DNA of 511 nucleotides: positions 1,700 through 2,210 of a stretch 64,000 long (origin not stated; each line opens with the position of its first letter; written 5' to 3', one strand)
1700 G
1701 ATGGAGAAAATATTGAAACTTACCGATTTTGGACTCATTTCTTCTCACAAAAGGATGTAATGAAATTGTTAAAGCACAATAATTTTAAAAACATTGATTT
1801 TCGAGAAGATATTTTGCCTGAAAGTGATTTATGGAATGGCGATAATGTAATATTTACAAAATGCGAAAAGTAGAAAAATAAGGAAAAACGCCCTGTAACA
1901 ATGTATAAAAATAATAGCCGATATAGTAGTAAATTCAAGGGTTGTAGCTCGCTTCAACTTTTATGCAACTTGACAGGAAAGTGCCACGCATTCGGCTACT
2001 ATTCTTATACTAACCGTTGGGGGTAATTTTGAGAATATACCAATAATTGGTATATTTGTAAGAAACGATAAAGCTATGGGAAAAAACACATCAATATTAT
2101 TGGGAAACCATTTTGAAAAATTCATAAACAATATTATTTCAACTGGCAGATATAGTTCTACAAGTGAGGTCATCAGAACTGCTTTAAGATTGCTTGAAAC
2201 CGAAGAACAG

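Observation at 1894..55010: Family of co-oriented attC-like structured repeats dispersed among housekeeping genes, each beside cassette-type cargo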

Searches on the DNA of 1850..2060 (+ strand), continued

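Call 57: search_with_rna_model(model_id=R1, sources=[L101, L102, L103, L104, L105, L106, L107, L108, L109, L110, L111, L112, L113, L114, L115, L116, L117, L118, L119, L120, L121, L122, L123, L124], max_evalue=0.01)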
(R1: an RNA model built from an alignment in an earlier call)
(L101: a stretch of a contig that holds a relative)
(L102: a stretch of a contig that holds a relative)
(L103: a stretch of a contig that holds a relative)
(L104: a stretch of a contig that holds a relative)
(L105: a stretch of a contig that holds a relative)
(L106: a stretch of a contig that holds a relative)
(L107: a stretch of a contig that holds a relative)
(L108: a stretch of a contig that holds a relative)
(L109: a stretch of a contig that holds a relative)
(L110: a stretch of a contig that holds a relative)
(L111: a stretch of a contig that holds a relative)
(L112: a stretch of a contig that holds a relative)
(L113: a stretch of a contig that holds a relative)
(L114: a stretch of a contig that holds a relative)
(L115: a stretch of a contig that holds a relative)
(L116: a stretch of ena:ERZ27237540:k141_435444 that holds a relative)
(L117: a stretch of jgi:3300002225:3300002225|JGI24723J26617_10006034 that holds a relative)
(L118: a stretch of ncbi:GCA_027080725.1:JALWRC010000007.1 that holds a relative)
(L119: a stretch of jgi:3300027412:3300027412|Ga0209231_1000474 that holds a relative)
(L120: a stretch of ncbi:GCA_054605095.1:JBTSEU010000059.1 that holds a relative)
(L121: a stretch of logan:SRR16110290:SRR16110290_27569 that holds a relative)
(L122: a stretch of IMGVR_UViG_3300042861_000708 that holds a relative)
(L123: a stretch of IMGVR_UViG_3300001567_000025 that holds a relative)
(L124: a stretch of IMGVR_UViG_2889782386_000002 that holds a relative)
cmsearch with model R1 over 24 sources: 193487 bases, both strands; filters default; matches with E-value up to 0.01: 67.
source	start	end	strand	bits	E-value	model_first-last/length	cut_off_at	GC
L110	16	161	+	150.1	3.3e-37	1-146/146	no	0.36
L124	2518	2663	-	148.2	1e-36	1-146/146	no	0.36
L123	9589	9734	+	142.1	4.8e-35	1-146/146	no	0.37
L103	5939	6085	+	141.6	6.3e-35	1-146/146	no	0.39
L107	79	224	-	140.4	1.4e-34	1-146/146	no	0.4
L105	5179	5324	-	137.5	7.9e-34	1-146/146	no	0.39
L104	1914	2059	-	133.2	1.2e-32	1-146/146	no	0.33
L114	5237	5382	-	130.2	7.7e-32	1-146/146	no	0.4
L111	6073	6218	+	129.8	9.8e-32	1-146/146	no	0.34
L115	5733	5878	+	128.6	2e-31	1-146/146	no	0.35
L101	3161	3306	+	128.4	2.2e-31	1-146/146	no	0.36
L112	6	154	+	122.6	8.1e-30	1-146/146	no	0.3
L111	1202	1349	+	122.4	9.5e-30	1-146/146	no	0.35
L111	4019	4165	+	115.2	7.8e-28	1-146/146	no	0.39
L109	2089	2235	-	114.8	1e-27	1-146/146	no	0.33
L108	615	764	-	112.6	4.1e-27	1-146/146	no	0.28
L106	2491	2635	+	111.6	7.6e-27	1-146/146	no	0.34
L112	4002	4150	+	91.5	1.9e-21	1-146/146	no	0.28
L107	3184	3330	-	87.7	2e-20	1-146/146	no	0.46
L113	3832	3970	-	74.8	5.9e-17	1-146/146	no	0.34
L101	1710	1856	+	70.9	6.5e-16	1-146/146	no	0.33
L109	3358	3506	-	68.4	3.1e-15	1-146/146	no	0.31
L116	7417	7559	+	59.3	8.7e-13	1-146/146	no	0.36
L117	6863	7005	+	59.3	8.7e-13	1-146/146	no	0.36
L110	673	816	+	56.9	3.7e-12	1-146/146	no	0.32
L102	1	67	-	56.4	5.2e-12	1-67/146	3'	0.31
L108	5055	5200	-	55.8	7.3e-12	1-146/146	no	0.29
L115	4689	4835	+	53.4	3.3e-11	1-146/146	no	0.45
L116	5182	5327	+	52.8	4.6e-11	1-146/146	no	0.34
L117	4628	4773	+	52.8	4.6e-11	1-146/146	no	0.34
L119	7815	7958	+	51.3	1.2e-10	1-146/146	no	0.4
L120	7360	7503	+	51.3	1.2e-10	1-146/146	no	0.4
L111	7449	7661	+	51.2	1.3e-10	1-146/146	no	0.33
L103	5083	5229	+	49.9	2.9e-10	1-146/146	no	0.45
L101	478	623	+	49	5.1e-10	1-146/146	no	0.34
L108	2601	2804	-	47.9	9.7e-10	1-146/146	no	0.32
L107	7717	7865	-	46.3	2.6e-09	1-146/146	no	0.54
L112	7558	7705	+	45.7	4e-09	1-146/146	no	0.28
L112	718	865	+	44.9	6.2e-09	1-146/146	no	0.34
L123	10552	10699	+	44.4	8.6e-09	1-146/146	no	0.42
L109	2089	2235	+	43.6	1.4e-08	1-146/146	no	0.33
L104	1023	1169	-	42.2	3.4e-08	1-146/146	no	0.26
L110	16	161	-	41.5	5.2e-08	1-146/146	no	0.36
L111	6073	6218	-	41.4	5.7e-08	1-146/146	no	0.34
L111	1634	1838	+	39.8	1.5e-07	1-146/146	no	0.4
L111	2123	2327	+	39.8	1.5e-07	1-146/146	no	0.4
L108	1275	1342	-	39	2.5e-07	1-146/146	no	0.34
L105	5185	5324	+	37.9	4.8e-07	1-146/146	no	0.4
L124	2528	2659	+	37.2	7.6e-07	1-146/146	no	0.36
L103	5939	6078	-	37.1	7.7e-07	1-146/146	no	0.4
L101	3161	3300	-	36.8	9.3e-07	1-146/146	no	0.37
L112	10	144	-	36.8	9.8e-07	1-146/146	no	0.31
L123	9592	9724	-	36.7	1e-06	1-146/146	no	0.38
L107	79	224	+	36.3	1.3e-06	1-146/146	no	0.4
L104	1934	2041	+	36.2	1.4e-06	19-126/146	no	0.32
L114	5257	5364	+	34.9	3.1e-06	19-126/146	no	0.38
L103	6685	6832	+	34.8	3.3e-06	1-146/146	no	0.45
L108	625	760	+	33.4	7.7e-06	1-146/146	no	0.29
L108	3807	3874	-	32.3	1.5e-05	1-146/146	no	0.37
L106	2494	2632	-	31.3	2.8e-05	1-146/146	no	0.34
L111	1202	1349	-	29.8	7.2e-05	1-146/146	no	0.35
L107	1328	1467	-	29.7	7.6e-05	1-146/146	no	0.41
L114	4573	4715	-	27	0.00041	1-146/146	no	0.43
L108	2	70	-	26.7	0.00049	1-146/146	no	0.28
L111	4019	4165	-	26.1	0.00074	1-146/146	no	0.39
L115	5734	5871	-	25.8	0.00087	1-146/146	no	0.36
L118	3487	3624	+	24.7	0.0017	1-146/146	no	0.28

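Call 69: search_with_rna_model(model_id=R1, sources=[L125, L126, L127, L128, L129, L130, L131, L132, L133, L134, L135, L136, L137, L138, L139, L140, L141, L142, L143, L144, L145, L146, L147, L148, L149, L150, L151, L152, L153, L154, L155, L156, L157, L158, L159, L160, L161, L162, L163, L164, L165, L166, L167, L168, L169, L170, L171, L172, L173, L174, L175, L176, L177, L178, L179, L180, L181, L182, L183, L184, L185, L186, L187, L188, L189, L190, L191, L192, L193, L194, L195, L196, L197, L198, L199, L200, L201, L202, L203, L204], max_evalue=0.01)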
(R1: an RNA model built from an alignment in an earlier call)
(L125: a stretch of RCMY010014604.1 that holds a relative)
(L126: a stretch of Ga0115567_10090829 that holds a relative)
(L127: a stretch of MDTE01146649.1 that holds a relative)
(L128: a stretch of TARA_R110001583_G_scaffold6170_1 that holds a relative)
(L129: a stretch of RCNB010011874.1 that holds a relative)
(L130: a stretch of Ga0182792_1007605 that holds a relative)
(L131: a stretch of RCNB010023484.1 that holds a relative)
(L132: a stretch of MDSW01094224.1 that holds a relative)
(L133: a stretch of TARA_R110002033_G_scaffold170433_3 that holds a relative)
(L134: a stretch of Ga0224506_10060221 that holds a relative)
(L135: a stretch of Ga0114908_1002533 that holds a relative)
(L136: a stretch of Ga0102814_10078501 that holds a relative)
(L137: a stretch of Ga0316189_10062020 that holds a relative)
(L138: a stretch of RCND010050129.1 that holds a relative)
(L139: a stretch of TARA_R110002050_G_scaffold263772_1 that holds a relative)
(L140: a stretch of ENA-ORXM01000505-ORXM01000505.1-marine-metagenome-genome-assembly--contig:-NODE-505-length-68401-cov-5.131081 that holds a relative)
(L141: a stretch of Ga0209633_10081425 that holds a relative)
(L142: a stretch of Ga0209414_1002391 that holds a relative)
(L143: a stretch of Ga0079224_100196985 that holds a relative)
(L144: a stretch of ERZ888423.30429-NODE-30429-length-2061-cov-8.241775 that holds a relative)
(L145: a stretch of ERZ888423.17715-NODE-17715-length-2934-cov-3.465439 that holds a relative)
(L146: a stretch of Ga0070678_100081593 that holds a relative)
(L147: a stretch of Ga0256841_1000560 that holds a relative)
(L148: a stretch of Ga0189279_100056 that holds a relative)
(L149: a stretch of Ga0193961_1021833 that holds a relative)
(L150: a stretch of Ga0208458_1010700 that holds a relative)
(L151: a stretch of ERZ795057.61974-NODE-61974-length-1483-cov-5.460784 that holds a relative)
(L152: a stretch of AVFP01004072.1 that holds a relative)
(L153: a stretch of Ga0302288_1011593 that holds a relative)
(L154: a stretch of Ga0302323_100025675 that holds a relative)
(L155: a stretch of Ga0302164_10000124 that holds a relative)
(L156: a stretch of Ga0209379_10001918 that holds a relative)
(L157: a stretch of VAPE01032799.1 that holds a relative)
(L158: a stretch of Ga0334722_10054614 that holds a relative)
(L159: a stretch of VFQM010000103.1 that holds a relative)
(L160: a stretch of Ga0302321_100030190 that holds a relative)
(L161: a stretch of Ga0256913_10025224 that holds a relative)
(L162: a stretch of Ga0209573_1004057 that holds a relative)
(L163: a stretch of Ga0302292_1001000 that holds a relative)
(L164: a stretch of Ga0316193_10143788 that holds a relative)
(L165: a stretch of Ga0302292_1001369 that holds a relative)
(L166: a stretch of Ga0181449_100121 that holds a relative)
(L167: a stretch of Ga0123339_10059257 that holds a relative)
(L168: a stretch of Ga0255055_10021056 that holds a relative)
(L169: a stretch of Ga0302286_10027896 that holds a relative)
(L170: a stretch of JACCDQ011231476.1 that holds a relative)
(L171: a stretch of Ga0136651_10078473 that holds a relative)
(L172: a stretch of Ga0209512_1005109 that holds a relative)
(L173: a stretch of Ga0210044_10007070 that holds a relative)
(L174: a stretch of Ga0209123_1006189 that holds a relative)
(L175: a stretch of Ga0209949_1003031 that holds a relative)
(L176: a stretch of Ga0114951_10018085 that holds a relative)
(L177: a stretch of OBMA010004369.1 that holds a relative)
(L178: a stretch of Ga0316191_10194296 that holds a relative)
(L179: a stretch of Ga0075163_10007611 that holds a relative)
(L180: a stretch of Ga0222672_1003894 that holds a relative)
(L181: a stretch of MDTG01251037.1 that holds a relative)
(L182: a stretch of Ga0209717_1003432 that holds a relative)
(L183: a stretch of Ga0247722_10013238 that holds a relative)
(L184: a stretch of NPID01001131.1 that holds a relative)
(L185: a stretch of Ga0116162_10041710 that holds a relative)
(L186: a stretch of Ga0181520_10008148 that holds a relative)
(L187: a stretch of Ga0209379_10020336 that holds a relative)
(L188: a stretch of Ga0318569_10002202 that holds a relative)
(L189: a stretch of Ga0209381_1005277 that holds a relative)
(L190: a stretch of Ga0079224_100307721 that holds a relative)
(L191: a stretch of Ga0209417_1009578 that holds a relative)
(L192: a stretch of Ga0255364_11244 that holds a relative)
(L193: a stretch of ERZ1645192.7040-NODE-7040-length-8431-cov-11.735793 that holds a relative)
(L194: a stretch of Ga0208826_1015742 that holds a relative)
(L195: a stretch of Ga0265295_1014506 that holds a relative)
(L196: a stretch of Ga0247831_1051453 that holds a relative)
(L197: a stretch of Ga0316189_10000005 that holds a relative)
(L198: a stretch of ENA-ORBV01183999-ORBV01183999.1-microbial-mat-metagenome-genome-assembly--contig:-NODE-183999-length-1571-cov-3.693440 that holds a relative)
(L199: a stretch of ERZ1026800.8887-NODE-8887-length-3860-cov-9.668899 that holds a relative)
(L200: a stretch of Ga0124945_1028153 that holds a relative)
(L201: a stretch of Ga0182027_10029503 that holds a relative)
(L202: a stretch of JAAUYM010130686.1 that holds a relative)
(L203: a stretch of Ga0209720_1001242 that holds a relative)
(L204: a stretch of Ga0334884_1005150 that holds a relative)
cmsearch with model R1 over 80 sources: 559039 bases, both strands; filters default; matches with E-value up to 0.01: 38.
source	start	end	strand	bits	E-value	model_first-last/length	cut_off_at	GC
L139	14221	14367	+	119.2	1.9e-28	1-146/146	no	0.35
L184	11695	11840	+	75.6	1e-16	1-146/146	no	0.45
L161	2992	3138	+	71.5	1.3e-15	1-146/146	no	0.46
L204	10723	10869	+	71.4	1.4e-15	1-146/146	no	0.41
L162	4499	4646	+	70.4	2.6e-15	1-146/146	no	0.4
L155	15240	15387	+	64.9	7.9e-14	1-146/146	no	0.44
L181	11796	11942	+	63.4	1.9e-13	1-146/146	no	0.39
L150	4593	4739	+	60.7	1e-12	1-146/146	no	0.44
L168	3574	3721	+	56.9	1.1e-11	1-146/146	no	0.49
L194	3237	3361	+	56.3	1.6e-11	1-146/146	no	0.43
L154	3063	3209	+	55.9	2.1e-11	1-146/146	no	0.46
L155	11277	11423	+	55.9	2.1e-11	1-146/146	no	0.46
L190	2041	2188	+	53.9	6.9e-11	1-146/146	no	0.5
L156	12154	12358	+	53.1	1.1e-10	1-146/146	no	0.41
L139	16077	16224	+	49.6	9.8e-10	1-146/146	no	0.36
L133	14809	14953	+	49.3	1.2e-09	1-146/146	no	0.37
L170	2975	3120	+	49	1.5e-09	1-146/146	no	0.46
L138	1791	1935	+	46.1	8.9e-09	1-146/146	no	0.28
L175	6790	6936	+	45.3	1.5e-08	1-146/146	no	0.39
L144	1507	1655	+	45.2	1.5e-08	1-146/146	no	0.38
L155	14011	14116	+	40.2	3.3e-07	1-146/146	no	0.43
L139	11811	11960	+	40.2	3.4e-07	1-146/146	no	0.38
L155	13198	13346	+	39.9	4e-07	1-146/146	no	0.46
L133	11486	11579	+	39.2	6.3e-07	1-146/146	no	0.39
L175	5389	5536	+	37.5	1.8e-06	1-146/146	no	0.53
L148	12947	13030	+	36.9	2.7e-06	1-146/146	no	0.45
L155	19990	20135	+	36.7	2.9e-06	1-146/146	no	0.48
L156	9519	9611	+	36.2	4.1e-06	1-146/146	no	0.48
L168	2811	2978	+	35.1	7.9e-06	1-146/146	no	0.42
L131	3191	3398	+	34.4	1.2e-05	1-146/146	no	0.38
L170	2265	2411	+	34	1.6e-05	1-146/146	no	0.47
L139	14221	14367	-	32.3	4.6e-05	1-146/146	no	0.35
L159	11815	11962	+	31.9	5.8e-05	1-146/146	no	0.51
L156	12892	13028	+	30.1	0.00017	1-137/146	3'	0.39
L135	3950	4092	+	28.3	0.00053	1-146/146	no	0.37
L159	13252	13398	+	25.6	0.0028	1-146/146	no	0.46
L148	14358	14440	+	25.4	0.0032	1-146/146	no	0.4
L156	8576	8785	+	23.6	0.0097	1-146/146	no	0.38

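Call 87: search_with_rna_model(model_id=R1, source=L205, filters=off, max_evalue=1)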
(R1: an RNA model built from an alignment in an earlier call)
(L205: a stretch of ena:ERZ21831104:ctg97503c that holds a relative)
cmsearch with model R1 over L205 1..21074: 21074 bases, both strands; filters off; matches with E-value up to 1: 0.
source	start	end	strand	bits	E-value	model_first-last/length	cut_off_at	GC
